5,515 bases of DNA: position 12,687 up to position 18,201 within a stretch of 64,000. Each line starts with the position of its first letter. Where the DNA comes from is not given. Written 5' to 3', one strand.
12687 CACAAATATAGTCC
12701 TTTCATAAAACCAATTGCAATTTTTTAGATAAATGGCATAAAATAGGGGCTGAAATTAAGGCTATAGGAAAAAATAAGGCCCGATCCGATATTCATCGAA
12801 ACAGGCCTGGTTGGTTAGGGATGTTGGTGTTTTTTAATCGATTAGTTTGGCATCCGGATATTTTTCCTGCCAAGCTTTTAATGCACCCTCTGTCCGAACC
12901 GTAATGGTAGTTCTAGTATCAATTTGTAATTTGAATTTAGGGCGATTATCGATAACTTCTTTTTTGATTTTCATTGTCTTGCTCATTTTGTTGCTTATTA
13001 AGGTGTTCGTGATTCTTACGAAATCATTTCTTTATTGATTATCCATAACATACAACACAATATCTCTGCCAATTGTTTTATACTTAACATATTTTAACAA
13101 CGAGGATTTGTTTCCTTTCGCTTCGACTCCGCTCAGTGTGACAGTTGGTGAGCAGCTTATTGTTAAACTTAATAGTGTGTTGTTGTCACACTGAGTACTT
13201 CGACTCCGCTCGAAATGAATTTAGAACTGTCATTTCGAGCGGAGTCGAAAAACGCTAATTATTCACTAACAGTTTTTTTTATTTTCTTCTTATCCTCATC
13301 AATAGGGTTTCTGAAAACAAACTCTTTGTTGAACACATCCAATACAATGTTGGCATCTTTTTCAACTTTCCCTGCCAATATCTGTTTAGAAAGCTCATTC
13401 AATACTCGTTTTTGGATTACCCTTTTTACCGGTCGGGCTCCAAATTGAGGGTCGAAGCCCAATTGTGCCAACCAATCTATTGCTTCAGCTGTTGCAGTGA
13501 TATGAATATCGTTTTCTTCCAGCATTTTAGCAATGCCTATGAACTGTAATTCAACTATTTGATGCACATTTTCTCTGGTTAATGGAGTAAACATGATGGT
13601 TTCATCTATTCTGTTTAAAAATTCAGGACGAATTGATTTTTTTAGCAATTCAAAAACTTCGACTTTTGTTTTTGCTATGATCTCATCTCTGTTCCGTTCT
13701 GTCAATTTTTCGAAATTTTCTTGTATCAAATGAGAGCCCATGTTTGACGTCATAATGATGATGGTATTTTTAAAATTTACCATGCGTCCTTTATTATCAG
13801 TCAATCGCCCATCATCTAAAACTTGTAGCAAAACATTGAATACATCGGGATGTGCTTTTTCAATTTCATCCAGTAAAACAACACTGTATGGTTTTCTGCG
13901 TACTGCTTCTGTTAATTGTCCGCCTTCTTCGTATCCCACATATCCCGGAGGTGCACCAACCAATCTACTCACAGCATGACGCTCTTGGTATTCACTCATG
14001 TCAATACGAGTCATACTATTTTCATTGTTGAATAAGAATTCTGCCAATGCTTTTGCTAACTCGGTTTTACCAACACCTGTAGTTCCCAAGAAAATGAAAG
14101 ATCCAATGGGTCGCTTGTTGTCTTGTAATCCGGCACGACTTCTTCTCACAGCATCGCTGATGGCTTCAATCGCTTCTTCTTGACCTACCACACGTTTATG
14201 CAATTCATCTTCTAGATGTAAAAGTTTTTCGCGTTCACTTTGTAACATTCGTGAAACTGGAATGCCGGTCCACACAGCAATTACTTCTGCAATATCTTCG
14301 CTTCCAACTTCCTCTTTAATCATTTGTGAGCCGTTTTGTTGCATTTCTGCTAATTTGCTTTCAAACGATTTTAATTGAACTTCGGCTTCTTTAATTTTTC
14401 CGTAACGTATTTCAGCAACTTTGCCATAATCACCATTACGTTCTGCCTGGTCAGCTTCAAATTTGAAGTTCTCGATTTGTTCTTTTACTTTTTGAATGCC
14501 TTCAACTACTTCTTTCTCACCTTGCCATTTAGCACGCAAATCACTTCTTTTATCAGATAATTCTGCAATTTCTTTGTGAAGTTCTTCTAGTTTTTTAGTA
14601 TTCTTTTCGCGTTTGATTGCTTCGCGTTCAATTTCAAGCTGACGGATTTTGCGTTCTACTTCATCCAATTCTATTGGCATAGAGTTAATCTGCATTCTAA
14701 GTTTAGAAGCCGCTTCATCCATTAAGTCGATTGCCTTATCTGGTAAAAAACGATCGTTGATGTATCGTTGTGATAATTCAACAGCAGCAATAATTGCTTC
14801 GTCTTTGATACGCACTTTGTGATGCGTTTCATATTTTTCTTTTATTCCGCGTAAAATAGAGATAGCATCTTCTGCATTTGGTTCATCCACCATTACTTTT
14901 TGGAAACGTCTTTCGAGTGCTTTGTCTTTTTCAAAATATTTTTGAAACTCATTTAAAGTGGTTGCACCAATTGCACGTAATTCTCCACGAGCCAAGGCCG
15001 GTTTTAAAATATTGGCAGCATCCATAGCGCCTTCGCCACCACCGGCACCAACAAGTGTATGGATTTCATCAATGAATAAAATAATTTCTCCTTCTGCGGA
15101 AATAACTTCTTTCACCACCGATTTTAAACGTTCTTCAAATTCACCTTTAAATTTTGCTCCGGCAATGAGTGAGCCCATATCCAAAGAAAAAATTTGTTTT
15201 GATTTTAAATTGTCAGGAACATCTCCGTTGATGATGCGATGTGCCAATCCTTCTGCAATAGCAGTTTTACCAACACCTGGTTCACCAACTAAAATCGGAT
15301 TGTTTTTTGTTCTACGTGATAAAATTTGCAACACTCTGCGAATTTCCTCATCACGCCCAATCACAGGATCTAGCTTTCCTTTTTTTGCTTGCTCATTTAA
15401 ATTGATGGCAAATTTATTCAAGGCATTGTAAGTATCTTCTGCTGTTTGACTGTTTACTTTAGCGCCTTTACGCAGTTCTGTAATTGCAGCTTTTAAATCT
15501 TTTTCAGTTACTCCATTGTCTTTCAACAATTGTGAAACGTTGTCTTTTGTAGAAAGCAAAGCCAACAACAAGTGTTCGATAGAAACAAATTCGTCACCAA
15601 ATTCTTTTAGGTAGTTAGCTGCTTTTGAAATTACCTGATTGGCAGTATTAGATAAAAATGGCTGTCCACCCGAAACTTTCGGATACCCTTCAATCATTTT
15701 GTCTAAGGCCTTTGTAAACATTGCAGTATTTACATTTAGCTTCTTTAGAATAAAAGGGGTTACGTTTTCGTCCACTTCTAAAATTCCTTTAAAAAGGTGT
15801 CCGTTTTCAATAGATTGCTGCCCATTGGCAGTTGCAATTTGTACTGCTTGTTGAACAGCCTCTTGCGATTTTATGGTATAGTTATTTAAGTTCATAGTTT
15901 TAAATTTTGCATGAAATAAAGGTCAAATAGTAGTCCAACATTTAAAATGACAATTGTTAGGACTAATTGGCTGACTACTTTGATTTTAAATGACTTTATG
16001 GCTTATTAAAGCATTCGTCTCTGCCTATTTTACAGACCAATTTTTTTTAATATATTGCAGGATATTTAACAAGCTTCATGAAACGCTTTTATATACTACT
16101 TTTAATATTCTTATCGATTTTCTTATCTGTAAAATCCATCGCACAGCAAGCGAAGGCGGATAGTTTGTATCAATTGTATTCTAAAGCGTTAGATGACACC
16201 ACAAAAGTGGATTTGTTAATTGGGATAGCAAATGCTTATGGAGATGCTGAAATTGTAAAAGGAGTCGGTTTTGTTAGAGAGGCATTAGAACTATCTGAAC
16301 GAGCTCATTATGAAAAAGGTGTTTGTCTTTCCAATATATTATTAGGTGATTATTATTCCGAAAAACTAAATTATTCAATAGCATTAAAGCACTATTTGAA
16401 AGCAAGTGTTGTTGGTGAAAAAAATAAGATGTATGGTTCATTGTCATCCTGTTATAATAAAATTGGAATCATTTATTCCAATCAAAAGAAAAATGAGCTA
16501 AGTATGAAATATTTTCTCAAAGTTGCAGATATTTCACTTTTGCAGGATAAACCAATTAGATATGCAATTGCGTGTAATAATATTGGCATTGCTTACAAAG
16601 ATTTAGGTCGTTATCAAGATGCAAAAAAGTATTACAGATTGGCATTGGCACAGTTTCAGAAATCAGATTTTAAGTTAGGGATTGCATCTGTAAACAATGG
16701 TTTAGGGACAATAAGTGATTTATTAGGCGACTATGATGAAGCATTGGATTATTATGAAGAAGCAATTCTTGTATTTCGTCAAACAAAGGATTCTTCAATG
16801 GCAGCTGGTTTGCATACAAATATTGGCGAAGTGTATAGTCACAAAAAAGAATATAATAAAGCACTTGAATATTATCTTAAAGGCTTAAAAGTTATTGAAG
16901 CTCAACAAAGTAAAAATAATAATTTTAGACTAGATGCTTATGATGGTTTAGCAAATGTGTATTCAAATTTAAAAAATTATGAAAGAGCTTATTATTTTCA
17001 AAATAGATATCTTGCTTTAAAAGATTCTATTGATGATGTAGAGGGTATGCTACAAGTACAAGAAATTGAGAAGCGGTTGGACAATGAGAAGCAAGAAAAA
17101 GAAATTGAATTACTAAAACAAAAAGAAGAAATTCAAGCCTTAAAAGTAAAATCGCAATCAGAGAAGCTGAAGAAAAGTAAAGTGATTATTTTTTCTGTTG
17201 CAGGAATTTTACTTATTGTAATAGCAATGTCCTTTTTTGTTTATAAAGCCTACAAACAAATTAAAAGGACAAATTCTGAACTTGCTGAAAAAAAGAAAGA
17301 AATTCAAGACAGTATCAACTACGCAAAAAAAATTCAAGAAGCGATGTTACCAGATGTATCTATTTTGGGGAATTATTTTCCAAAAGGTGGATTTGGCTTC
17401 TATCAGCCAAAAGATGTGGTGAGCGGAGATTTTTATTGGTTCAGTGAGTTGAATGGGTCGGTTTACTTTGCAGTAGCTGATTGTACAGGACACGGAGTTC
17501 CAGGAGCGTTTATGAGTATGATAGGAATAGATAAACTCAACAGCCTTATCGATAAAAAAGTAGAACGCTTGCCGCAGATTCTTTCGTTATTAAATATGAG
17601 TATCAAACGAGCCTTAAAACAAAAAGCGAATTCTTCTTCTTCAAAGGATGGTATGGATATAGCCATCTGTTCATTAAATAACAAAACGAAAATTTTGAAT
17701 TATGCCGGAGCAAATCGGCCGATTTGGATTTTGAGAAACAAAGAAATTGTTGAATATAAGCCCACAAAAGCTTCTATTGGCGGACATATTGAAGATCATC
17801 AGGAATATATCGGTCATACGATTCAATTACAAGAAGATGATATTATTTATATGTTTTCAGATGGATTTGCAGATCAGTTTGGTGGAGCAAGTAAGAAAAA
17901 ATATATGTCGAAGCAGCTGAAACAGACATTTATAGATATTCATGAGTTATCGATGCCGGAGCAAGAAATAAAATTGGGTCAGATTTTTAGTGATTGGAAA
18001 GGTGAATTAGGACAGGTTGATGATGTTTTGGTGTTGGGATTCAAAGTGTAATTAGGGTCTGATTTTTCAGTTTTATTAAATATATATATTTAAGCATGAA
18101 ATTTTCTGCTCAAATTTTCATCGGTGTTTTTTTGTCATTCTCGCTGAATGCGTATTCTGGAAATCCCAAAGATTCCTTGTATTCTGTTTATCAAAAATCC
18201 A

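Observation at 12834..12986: Hidden ~50-aa ORF with a paralog elsewhere in the window, each beside a chaperone gene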

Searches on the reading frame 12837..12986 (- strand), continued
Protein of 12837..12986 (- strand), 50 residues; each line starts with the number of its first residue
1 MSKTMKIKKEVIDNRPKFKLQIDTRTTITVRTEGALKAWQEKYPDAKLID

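Call 74: search_dna_similar(query=window:12837-12974:-, collection=phages, mode=protein, max_evalue=10, max_rows=15)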
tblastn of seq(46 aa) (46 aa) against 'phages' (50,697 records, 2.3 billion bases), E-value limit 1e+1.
Records with a match: 50; places in all: 50; records where one place covers at least 80% of the query: 50.
Best place of each record, by identity: <60% 50.
By first word of the organism name: Acinetobacter 49; Tegunavirus 1.
By host as written in the record: Acinetobacter baumannii 16; - 7; Acinetobacter baumannii AB5075 3; Acinetobacter baumannii LUH 3712 2; Acinetobacter baumannii strain RES-3023 2; Acinetobacter baumannii strain MAR15-4162 2; Acinetobacter baumannii strain LUH3713 2; Acinetobacter baumannii MAR-610 2; and 11 more.
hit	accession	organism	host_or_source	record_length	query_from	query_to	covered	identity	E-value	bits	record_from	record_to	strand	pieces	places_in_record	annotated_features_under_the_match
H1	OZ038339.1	Acinetobacter phage vB_AbaM_Konradin-v2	-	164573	1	43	93%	34.9%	7e-1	31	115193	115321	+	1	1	exonuclease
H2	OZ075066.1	Acinetobacter phage vB_AbaM_AB-Navy-v2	-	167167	1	43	93%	34.9%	9e-1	31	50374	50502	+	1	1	exonuclease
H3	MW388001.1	Acinetobacter phage Minot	Acinetobacter baumannii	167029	6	43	83%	36.8%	2e+0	30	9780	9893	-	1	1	exonuclease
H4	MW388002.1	Acinetobacter phage Mokit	Acinetobacter baumannii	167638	6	43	83%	36.8%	2e+0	30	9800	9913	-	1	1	exodeoxyribonuclease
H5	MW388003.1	Acinetobacter phage Melin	Acinetobacter baumannii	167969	6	43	83%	36.8%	2e+0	30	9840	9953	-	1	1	exonuclease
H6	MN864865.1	Acinetobacter phage vB_AbaM_PhT2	Acinetobacter baumannii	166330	6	43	83%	36.8%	2e+0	30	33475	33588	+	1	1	dexA: exonuclease A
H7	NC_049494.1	Acinetobacter phage vB_AbaM_PhT2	Acinetobacter baumannii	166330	6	43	83%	36.8%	2e+0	30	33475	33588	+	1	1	dexA: exonuclease A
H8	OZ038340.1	Tegunavirus sp. BRC001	-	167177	6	43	83%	36.8%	2e+0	30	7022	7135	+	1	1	exonuclease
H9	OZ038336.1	Acinetobacter phage vB_AbaM_PhT2-v2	-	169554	6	43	83%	36.8%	2e+0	30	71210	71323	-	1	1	exonuclease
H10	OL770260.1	Acinetobacter phage AB-Navy71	Acinetobacter baumannii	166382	6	43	83%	36.8%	2e+0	30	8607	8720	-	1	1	exonuclease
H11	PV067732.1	Acinetobacter phage vB_AbaS-Bhz15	Acinetobacter baumannii DSM 25645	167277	6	43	83%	36.8%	2e+0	30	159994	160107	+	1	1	exonuclease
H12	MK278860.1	Acinetobacter phage AbTZA1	Acinetobacter baumannii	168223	6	43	83%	36.8%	2e+0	30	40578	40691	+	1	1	exonuclease A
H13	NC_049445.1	Acinetobacter phage AbTZA1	Acinetobacter baumannii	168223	6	43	83%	36.8%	2e+0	30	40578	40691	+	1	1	exonuclease A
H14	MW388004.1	Acinetobacter phage Morttis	Acinetobacter baumannii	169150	6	43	83%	36.8%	2e+0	30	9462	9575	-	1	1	exonuclease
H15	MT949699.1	Acinetobacter phage Maestro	Acinetobacter baumannii strain TP1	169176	6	43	83%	36.8%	2e+0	30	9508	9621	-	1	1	exonuclease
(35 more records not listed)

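Call 95: search_protein_families(library=pfam, alignment_id=A3, max_evalue=0.00001)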
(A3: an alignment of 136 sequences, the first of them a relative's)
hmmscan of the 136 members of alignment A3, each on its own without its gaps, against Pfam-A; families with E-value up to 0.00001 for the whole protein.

A. member 1, L021:3209-5755:+ (849 aa): 2 families
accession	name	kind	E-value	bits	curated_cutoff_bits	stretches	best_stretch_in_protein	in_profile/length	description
PF15902.12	Sortilin-Vps10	-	4.7e-12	45.9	33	0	145-251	9-113/446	Sortilin, neurotensin receptor 3,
PF18962.6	Por_Secre_tail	-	1.4e-08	35.4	27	1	777-847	1-75/75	Secretion system C-terminal sorting domain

B. families by the number of members that match (of 136 scanned): 66 families (the first 25 are shown)
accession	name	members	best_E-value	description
PF18962.6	Por_Secre_tail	19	4.5e-15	Secretion system C-terminal sorting domain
PF04321.23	RmlD_sub_bind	15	1.2e-65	RmlD substrate binding domain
PF04461.18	DUF520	15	9.1e-62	Protein of unknown function (DUF520)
PF13517.12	FG-GAP_3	14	1.7e-33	FG-GAP-like repeat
PF01370.27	Epimerase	13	1.9e-29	NAD dependent epimerase/dehydratase family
PF01839.29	FG-GAP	13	9.9e-20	FG-GAP repeat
PF16363.11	GDP_Man_Dehyd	13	8.9e-18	GDP-mannose 4,6 dehydratase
PF02719.21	Polysacc_synt_2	13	1.3e-10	Polysaccharide biosynthesis protein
PF07993.18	NAD_binding_4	13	2.9e-10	Male sterility protein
PF01073.25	3Beta_HSD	12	2.4e-13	3-beta hydroxysteroid dehydrogenase/isomerase family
PF13460.12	NAD_binding_10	12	1.2e-11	NAD(P)H-binding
PF02706.20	Wzz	9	4e-09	Chain length determinant protein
PF03321.19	GH3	8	4.9e-34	GH3 family N-terminal domain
PF23572.1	GH3_C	8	3.9e-21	GH3 family C-terminal domain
PF13649.12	Methyltransf_25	8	5.6e-08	Methyltransferase domain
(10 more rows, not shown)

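Call 98: search_solved_structures(query=A4, max_evalue=10, show_alignments=2)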
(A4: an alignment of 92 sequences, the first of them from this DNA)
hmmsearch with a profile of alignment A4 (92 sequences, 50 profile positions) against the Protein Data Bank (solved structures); distinct sequences matched with E-value up to 10: 4.
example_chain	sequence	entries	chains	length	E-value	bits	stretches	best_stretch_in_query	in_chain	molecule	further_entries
3mpk_A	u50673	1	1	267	0.005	19.8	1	22-49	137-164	Virulence sensor protein bvgS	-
3mpl_A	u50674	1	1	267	0.005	19.8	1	22-49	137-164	Virulence sensor protein bvgS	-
4q0c_A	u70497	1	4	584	0.011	18.7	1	22-49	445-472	Virulence sensor protein BvgS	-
2odm_A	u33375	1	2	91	1.4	11.9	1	1-26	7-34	UPF0358 protein MW0995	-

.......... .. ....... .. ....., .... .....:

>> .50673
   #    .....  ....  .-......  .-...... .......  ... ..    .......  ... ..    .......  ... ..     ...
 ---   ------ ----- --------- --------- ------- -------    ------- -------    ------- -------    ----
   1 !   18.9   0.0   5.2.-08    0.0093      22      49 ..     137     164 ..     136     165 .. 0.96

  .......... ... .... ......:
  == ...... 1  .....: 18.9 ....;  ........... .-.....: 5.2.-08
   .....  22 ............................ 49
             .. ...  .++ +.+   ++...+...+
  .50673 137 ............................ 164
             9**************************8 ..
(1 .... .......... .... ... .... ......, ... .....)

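Call 102: predict_structure(alignment_id=A4)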
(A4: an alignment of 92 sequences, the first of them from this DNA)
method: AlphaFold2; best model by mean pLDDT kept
length: 46 residues; sequences in the alignment: 92
mean_pLDDT: 79.7   pTM: 0.45
mean pLDDT of the five models: 79.7, 75.3, 75.2, 73.5, 73.0
residues with pLDDT >= 90: 1; 70-90: 33; 50-70: 12; < 50: 0
segments of 3 or more residues with pLDDT < 50: none
pLDDT, mean of each block of 10 residues (from residue 1): 60 83 87 87 82
secondary structure, 60 per line:
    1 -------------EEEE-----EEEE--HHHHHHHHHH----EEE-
elements in order: E14-17 E23-26 H29-38 E43-45

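Call 104: fold_search(model_id=the predicted structure, library=pdb)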
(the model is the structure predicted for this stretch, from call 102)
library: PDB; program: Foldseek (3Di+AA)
matches with E <= 10: 37; with E <= 0.001: 0
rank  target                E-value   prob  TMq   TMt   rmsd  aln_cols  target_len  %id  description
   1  3ksa_D                2.1e+00  0.47  0.53  0.13   2.2        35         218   20  Detailed structural insight into the DNA cleavage complex of type IIA topoisomerases (cleaved form) (released 2010-05-05)
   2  5gwk_A                2.6e+00  0.38  0.52  0.04   2.2        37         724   11  Human topoisomerase IIalpha in complex with DNA and etoposide (released 2017-08-23)
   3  2c9o_C                3.1e+00  0.04  0.28  0.08   8.1        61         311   16  3D Structure of the human RuvB-like helicase RuvBL1 (released 2006-10-23)
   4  3ksa_C                3.8e+00  0.20  0.49  0.12   3.0        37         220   19  Detailed structural insight into the DNA cleavage complex of type IIA topoisomerases (cleaved form) (released 2010-05-05)
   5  3k9f_C                4.1e+00  0.16  0.48  0.13   2.9        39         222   18  Detailed structural insight into the quinolone-DNA cleavage complex of type IIA topoisomerases (released 2009-10-27)
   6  4ic7_B                4.1e+00  0.09  0.40  0.18   5.1        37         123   27  Crystal structure of the ERK5 kinase domain in complex with an MKK5 binding fragment (released 2013-02-13)
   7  6rku_B                4.6e+00  0.25  0.47  0.06   1.5        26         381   15  E. coli DNA Gyrase - DNA binding and cleavage domain in State 1 (released 2019-11-06)
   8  2xcr_S                5.3e+00  0.23  0.57  0.04   2.5        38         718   16  The 3.5A crystal structure of the catalytic core (B'A' region) of Staphylococcus aureus DNA Gyrase complexed with GSK2 (released 2010-08-04)
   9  3ksb_C                5.3e+00  0.14  0.48  0.13   3.0        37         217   19  Detailed structural insight into the DNA cleavage complex of type IIA topoisomerases (re-sealed form) (released 2010-05-05)
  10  6rkw_B                6.0e+00  0.18  0.45  0.03   1.8        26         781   15  CryoEM structure of the complete E. coli DNA Gyrase complex bound to a 130 bp DNA duplex (released 2019-11-06)
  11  4tma_D                6.0e+00  0.16  0.48  0.10   1.7        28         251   14  Crystal structure of gyrase bound to its inhibitor YacG (released 2014-07-23)
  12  6y3p                  6.0e+00  0.10  0.46  0.08   7.3        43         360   14  Crystal structure of the C-terminal domain from K. lactis Pby1, an ATP-grasp enzyme interacting with the mRNA decapping  (released 2020-04-29)
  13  2o2v_A                6.5e+00  0.08  0.42  0.24   5.3        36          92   25  Crystal Structure of the Complex of Human Mitogen Activated Protein Kinase Kinase 5 Phox Domain (MAP2K5-phox) with Hum (released 2006-12-12)
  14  4ic7_E                6.9e+00  0.10  0.47  0.23   4.9        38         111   24  Crystal structure of the ERK5 kinase domain in complex with an MKK5 binding fragment (released 2013-02-13)
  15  6o3p_B                7.4e+00  0.04  0.39  0.07  10.1        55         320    9  Crystal structure of the catalytic domain of mouse Nudt12 in complex with AMP and 3 Mg2+ ions (released 2019-05-29)
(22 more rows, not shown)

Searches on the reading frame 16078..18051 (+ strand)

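Call 16: search_protein_families(library=pfam, proteins=[window:16078-18051:+])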
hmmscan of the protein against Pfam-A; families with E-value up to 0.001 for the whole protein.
window:16078-18051:+ (657 aa): 13 families
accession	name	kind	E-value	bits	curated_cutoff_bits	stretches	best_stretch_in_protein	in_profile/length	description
PF13424.12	TPR_12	-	3.1e-25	88.6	30.1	2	167-230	7-72/77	Tetratricopeptide repeat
PF00515.34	TPR_1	-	1.3e-21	75.9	27.8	3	163-191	1-29/34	Tetratricopeptide repeat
PF07719.23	TPR_2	-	1.8e-18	65.5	27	1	163-193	1-31/34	Tetratricopeptide repeat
PF13181.12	TPR_8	-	6.4e-18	63.8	25.7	1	165-190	3-28/34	Tetratricopeptide repeat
PF13374.12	TPR_10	-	6.9e-17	61.3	27.5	1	165-191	4-30/42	Tetratricopeptide repeat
PF07228.17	SpoIIE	-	8.2e-16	58.9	25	1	460-653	3-187/192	Stage II sporulation protein E (SpoIIE)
PF13176.12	TPR_7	-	6.1e-11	41.9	27.9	0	165-191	1-27/36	Tetratricopeptide repeat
PF13432.12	TPR_16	-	1e-07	32.7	32.7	1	169-230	3-58/65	Tetratricopeptide repeat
PF14938.12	SNAP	-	3.3e-07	30.5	25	1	219-305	90-175/282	Soluble NSF attachment protein, SNAP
PF24885.1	TPR_NPHP3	-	1e-06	28.8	100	1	200-332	96-231/239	Nephrocystin-3 TPR domain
PF17874.7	TPR_MalT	-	4.6e-06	26.6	45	1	176-304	14-141/336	MalT-like TPR region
PF13428.12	TPR_14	-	1.2e-05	26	23.5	0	171-196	9-34/44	Tetratricopeptide repeat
PF13174.12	TPR_6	-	7.8e-05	23.5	26.3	0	169-196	6-33/33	Tetratricopeptide repeat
